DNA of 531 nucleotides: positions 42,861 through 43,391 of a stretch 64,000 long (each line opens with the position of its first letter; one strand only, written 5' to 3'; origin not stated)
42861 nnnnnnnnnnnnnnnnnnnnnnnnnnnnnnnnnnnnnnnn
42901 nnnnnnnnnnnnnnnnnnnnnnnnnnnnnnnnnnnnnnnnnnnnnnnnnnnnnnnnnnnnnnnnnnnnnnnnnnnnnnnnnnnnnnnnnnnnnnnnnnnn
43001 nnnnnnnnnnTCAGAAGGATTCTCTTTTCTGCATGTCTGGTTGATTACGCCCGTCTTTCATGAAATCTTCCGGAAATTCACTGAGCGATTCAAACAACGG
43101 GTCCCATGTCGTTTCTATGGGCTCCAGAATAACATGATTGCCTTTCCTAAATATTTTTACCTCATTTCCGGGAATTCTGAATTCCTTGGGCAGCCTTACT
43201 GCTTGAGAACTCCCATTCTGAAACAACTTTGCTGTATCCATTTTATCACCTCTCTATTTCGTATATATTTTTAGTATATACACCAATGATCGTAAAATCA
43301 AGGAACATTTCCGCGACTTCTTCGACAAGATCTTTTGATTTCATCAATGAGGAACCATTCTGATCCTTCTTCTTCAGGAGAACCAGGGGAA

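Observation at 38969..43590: Junction island: three direct copies of the 3-prime end of a DUF354 gene, each preceded by inserted TA / abortive-infection-like cassettes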

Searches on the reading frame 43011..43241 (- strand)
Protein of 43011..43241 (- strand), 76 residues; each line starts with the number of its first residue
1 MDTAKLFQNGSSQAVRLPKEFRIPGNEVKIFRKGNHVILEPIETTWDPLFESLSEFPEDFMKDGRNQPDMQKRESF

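Call 8: search_protein_families(library=pfam, proteins=[window:43014-43241:-], max_evalue=0.01)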
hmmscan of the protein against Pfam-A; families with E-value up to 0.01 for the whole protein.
window:43014-43241:- (76 aa): 1 family
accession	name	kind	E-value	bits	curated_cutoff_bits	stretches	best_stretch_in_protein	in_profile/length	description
PF04014.23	MazE_antitoxin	-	3.3e-10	40.2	24.7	1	7-47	2-48/48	Antidote-toxin recognition MazE, bacterial antitoxin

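Call 35: find_encoding_contigs(protein=window:43011-43241:-, flank=10000, max_places=6)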
Protein window:43011-43241:- (76 aa): no gene with exactly this product is on record in the collection.

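Call 39: search_protein_families(library=ncbifam, proteins=[window:43014-43241:-], max_evalue=0.01)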
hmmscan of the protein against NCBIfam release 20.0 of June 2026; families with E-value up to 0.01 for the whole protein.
window:43014-43241:- (76 aa): 2 families
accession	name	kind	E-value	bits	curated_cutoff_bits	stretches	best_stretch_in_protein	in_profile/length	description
NF047862.1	VapBLeptosp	equivalog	9.1e-33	112.1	100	1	1-76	1-76/76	type II toxin-antitoxin system antitoxin VapB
NF040493.1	TA_anti_VapB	subfamily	7.1e-27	93.4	60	1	4-76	1-73/73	type II toxin-antitoxin system VapB family antitoxin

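Call 40: search_protein_families(library=padloc, proteins=[window:43014-43241:-], max_evalue=0.01)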
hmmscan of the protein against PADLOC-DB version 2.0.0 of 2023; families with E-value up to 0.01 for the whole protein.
window:43014-43241:- (76 aa): 0 families

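Call 66: list_cluster_members(proteins=[window:43014-43241:-, window:42616-43011:-, window:41820-42245:-, window:42224-42460:-, window:40321-41373:-, window:39486-40328:-, P0001, P0004, P0008, window:38685-38969:-])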
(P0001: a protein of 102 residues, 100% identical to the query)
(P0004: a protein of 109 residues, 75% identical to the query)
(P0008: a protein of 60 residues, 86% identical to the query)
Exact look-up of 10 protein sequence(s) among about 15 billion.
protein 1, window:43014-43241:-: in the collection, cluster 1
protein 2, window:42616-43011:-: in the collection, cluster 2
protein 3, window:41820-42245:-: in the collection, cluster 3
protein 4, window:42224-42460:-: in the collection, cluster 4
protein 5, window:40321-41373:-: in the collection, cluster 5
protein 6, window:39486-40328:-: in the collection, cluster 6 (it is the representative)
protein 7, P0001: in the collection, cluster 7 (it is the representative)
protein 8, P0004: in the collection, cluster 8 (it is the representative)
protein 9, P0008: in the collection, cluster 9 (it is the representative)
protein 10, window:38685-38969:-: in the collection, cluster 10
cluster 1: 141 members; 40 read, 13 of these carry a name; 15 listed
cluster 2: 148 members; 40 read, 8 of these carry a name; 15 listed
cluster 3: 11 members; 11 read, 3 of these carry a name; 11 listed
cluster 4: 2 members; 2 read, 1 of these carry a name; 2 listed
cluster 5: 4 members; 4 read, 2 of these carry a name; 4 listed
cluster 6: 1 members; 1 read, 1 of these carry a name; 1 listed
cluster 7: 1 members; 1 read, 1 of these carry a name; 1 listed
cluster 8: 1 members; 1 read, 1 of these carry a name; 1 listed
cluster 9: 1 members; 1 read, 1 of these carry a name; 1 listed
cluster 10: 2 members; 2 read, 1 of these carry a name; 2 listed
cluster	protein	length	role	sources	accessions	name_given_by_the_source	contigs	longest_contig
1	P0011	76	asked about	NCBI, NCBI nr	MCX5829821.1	MAG: type II toxin-antitoxin system VapB family antitoxin [Deltaproteobacteria bacterium] | type II toxin-antitoxin system VapB family antitoxin [Deltaproteobacteria bacterium]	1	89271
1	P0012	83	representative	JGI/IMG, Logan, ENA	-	antitoxin VapB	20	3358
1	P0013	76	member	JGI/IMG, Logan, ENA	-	antitoxin VapB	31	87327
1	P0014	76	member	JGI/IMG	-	antitoxin VapB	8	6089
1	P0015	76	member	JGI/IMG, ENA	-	antitoxin VapB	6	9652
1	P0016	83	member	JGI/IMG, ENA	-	antitoxin VapB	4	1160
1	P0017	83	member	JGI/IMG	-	antitoxin VapB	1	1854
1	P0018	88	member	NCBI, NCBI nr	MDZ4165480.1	MAG: type II toxin-antitoxin system VapB family antitoxin [Smithellaceae bacterium] | type II toxin-antitoxin system VapB family antitoxin [Smithellaceae bacterium]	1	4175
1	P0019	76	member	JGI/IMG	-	antitoxin VapB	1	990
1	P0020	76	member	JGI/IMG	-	antitoxin VapB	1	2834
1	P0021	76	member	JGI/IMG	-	antitoxin VapB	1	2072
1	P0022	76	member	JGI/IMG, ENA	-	antitoxin VapB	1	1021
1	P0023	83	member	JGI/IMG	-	antitoxin VapB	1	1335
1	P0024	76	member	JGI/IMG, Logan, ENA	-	-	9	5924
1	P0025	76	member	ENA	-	-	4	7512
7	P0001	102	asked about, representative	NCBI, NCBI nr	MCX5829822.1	MAG: DUF354 domain-containing protein [Deltaproteobacteria bacterium] | DUF354 domain-containing protein [Deltaproteobacteria bacterium]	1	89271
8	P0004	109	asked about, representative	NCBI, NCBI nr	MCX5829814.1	MAG: DUF354 domain-containing protein [Deltaproteobacteria bacterium] | DUF354 domain-containing protein [Deltaproteobacteria bacterium]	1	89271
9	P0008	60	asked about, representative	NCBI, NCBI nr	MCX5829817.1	MAG: hypothetical protein NTV58_17755 [Deltaproteobacteria bacterium] | hypothetical protein [Deltaproteobacteria bacterium]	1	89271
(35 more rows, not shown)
